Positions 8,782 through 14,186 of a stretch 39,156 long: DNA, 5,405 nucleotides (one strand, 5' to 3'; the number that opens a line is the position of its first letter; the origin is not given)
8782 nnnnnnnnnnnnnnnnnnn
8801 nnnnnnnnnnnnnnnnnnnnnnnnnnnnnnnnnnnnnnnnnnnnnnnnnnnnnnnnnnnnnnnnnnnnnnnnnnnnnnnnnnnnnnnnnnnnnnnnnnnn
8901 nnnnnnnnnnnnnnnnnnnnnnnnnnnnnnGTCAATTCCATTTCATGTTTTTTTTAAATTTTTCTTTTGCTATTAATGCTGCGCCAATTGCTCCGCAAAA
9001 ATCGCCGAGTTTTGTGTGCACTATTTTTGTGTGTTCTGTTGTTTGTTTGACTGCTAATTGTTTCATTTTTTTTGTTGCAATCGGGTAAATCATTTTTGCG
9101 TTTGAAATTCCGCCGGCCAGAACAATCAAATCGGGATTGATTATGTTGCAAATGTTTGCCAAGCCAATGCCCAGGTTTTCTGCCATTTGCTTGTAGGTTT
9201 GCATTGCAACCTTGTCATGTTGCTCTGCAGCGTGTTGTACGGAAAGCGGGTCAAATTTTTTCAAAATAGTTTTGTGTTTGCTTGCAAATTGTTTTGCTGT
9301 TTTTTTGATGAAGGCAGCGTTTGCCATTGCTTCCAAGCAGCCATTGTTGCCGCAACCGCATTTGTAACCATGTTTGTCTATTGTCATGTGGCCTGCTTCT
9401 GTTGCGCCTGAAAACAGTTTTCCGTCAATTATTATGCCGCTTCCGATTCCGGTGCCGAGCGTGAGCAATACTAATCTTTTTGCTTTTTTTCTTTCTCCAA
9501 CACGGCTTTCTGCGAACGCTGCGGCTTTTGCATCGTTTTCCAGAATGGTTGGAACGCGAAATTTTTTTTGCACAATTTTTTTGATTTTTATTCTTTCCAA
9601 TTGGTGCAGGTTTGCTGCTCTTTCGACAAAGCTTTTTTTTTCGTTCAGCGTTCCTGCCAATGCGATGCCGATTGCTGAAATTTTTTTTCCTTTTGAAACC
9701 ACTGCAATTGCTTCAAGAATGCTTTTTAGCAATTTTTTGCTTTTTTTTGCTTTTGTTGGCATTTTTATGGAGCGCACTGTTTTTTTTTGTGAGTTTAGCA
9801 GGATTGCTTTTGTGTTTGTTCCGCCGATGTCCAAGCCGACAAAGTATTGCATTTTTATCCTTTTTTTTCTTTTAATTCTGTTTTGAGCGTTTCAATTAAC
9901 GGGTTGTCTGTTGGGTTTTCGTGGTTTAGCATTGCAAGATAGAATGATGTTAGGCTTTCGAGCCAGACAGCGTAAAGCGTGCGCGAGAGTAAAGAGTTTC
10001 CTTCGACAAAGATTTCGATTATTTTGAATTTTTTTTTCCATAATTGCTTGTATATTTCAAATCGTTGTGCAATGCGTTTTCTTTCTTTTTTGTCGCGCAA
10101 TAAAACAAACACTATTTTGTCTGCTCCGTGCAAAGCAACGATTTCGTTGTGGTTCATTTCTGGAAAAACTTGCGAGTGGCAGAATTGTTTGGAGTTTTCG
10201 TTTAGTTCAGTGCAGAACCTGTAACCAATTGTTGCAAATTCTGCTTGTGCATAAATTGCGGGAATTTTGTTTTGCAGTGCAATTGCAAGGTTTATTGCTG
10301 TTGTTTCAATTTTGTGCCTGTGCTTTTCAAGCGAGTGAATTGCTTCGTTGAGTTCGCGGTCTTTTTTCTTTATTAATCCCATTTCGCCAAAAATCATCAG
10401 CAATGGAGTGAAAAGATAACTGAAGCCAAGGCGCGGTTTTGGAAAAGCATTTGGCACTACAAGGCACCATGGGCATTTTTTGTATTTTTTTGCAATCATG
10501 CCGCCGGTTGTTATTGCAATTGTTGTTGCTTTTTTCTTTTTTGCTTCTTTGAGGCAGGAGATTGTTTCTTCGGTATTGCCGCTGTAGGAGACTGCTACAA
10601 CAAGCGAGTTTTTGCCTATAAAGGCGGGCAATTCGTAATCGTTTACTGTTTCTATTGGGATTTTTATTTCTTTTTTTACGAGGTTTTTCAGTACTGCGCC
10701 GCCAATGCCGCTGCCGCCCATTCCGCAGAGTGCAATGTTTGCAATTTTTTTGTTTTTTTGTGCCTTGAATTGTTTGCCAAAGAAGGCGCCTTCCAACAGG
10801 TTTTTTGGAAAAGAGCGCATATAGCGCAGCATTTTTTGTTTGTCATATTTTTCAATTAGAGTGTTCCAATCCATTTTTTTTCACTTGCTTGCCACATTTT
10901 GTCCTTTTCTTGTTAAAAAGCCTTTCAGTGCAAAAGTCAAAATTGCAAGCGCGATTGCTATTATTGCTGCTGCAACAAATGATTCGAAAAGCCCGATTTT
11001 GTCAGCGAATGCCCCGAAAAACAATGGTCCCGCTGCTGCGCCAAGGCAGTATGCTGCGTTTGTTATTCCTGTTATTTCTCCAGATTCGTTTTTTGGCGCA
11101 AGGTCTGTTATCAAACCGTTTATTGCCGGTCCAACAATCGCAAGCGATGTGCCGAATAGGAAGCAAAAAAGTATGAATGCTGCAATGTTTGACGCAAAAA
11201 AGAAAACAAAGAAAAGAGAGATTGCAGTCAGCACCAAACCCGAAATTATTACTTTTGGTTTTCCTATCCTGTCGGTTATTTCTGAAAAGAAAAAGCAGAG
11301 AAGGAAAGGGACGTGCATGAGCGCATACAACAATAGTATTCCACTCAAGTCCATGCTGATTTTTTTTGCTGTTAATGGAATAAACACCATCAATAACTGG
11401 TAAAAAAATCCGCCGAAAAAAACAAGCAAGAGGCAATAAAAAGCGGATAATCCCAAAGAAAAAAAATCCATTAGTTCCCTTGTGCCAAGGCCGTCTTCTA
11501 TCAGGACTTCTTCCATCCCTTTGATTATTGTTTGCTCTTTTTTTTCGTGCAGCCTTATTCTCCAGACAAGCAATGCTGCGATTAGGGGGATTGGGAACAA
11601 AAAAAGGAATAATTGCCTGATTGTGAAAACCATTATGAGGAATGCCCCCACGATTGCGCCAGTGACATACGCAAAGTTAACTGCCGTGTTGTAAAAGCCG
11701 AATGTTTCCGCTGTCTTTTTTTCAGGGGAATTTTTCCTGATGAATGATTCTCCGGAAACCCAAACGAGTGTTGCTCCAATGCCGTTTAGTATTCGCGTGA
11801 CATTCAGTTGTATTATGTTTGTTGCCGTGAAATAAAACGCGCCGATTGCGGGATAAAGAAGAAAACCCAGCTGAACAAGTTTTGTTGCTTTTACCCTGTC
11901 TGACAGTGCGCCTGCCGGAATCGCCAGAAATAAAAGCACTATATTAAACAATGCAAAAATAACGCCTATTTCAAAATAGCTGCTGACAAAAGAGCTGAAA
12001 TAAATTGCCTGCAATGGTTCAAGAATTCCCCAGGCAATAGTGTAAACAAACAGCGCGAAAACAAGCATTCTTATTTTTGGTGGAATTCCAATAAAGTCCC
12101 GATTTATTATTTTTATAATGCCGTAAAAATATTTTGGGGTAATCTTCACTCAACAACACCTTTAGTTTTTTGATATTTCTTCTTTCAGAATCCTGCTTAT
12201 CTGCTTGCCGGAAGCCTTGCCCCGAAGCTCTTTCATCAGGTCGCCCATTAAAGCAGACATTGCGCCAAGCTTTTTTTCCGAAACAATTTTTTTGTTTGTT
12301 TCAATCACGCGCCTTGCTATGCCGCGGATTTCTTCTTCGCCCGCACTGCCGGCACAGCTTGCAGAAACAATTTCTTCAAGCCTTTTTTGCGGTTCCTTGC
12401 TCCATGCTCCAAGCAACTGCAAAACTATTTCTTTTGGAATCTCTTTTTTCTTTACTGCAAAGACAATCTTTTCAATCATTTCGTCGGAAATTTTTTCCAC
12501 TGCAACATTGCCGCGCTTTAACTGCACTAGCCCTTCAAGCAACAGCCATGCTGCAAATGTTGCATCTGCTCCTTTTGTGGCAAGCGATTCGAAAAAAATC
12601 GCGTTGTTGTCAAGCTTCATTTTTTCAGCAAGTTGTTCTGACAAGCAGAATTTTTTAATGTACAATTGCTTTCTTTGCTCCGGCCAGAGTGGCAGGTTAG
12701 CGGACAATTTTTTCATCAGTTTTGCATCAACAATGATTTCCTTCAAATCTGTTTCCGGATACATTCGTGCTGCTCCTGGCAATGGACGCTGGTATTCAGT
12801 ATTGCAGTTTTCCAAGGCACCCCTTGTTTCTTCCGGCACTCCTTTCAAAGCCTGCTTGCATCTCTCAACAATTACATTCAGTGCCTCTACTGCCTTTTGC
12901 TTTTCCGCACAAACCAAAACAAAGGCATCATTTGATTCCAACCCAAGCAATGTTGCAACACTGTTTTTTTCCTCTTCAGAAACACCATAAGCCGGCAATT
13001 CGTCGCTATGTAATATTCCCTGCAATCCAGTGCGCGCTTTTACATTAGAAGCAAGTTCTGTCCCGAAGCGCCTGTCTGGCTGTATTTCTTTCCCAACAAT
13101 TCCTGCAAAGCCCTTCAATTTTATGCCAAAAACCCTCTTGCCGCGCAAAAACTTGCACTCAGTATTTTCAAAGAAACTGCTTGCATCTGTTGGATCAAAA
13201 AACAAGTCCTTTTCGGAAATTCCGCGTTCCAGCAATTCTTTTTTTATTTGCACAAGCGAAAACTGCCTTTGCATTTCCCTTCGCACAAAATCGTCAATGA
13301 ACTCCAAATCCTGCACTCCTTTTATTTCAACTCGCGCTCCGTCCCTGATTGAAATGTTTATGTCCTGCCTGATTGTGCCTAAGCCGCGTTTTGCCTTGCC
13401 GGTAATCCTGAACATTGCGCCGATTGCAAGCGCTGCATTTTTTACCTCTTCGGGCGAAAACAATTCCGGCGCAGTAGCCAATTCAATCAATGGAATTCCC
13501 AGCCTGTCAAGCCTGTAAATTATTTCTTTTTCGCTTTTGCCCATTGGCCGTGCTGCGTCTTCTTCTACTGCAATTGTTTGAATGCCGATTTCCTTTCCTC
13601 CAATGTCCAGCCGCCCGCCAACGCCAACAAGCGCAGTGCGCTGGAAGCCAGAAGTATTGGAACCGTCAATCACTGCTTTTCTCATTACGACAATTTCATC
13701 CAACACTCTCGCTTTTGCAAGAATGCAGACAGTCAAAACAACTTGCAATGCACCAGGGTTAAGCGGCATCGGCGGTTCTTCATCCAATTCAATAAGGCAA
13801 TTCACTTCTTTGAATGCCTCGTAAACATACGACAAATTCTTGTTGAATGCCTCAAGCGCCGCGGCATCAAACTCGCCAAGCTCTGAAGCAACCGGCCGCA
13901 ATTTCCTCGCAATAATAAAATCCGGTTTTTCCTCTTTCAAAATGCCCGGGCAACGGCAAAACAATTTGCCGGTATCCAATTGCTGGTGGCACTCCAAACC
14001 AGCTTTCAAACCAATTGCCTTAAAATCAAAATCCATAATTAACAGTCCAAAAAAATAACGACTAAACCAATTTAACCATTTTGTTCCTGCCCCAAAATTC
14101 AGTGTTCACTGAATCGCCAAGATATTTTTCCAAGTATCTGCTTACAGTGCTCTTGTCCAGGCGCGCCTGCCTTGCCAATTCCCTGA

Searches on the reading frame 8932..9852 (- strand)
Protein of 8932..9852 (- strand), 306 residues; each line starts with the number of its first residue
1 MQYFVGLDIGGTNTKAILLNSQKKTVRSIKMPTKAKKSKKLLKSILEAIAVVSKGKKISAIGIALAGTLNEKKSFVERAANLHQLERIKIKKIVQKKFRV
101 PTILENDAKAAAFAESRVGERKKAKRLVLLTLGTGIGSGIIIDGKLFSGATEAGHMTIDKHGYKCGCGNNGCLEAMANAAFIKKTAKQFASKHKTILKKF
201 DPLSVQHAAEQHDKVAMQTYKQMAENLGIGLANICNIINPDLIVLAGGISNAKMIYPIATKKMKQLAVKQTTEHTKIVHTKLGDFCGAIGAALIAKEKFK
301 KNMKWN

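Call 60: search_protein_families(library=pfam, proteins=[window:8932-9852:-], max_evalue=0.001)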
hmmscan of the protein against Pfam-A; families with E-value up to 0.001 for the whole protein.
window:8932-9852:- (306 aa): 5 families
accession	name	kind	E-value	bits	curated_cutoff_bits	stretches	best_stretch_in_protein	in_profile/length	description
PF00480.26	ROK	-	3.9e-64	217.4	22.9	1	5-297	2-293/294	ROK family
PF01869.26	BcrAD_BadFG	-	9.5e-09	35.6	31.5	1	5-64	1-63/271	BadF/BadG/BcrA/BcrD ATPase family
PF05378.19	Hydant_A_N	-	3.5e-08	33.8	25.2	1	5-142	2-123/176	Hydantoinase/oxoprolinase N-terminal region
PF02685.22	Glucokinase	-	4.6e-06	26.3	22.1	1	8-158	4-161/314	Glucokinase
PF00370.27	FGGY_N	-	0.00016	21.8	28.8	1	3-39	1-37/245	FGGY family of carbohydrate kinases, N-terminal domain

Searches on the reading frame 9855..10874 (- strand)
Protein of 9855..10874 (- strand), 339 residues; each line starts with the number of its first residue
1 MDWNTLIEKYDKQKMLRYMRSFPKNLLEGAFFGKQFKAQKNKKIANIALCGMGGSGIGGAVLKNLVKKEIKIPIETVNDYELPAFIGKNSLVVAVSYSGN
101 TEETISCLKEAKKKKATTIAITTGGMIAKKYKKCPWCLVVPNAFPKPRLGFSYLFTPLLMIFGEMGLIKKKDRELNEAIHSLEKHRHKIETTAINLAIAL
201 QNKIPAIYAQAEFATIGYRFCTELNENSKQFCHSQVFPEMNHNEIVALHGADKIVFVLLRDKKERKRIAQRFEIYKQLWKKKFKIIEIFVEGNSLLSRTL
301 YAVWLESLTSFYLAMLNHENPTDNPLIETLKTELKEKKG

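Call 60: search_protein_families(library=pfam, proteins=[window:9855-10874:-], max_evalue=0.001)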
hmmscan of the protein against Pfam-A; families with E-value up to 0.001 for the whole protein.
window:9855-10874:- (339 aa): 2 families
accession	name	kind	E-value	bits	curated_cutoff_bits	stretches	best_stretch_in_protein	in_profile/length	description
PF10432.14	bact-PGI_C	-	1.4e-38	132.6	24.5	1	191-334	3-151/151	Bacterial phospho-glucose isomerase C-terminal SIS domain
PF01380.27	SIS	-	3.2e-09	37.1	25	1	46-123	7-88/131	SIS domain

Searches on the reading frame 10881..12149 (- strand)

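Call 60: search_protein_families(library=pfam, proteins=[window:10881-12149:-], max_evalue=0.001)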
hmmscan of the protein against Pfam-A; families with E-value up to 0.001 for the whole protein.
window:10881-12149:- (422 aa): 5 families
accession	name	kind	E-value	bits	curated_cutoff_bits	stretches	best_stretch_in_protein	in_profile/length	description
PF07690.21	MFS_1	-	3.7e-45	154.8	33.4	2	29-287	1-253/347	Major Facilitator Superfamily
PF12832.13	MFS_1_like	-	2.9e-12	46.8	25.2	2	237-392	219-372/373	MFS_1 like family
PF03137.26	OATP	-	4e-05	22.6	25.8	1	116-175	137-196/545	Organic Anion Transporter Polypeptide (OATP) family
PF00083.30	Sugar_tr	-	5.9e-05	22.6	22.3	0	58-406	45-434/452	Sugar (and other) transporter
PF13347.12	MFS_2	-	0.00013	21.1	27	1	244-355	237-347/427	MFS/sugar transport protein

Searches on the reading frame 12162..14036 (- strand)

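Call 60: search_protein_families(library=pfam, proteins=[window:12162-14036:-], max_evalue=0.001)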
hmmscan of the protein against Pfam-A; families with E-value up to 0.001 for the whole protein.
window:12162-14036:- (624 aa): 3 families
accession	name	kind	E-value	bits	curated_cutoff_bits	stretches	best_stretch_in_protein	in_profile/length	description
PF02934.20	GatB_N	-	2.7e-49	168.2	23.4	1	11-441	2-276/277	GatB/GatE catalytic domain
PF02637.23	GatB_Yqey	-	1.8e-17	64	27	1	481-621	2-148/148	GatB domain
PF02938.19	GAD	-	2.1e-13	50.8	23.4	1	299-386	8-95/95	GAD domain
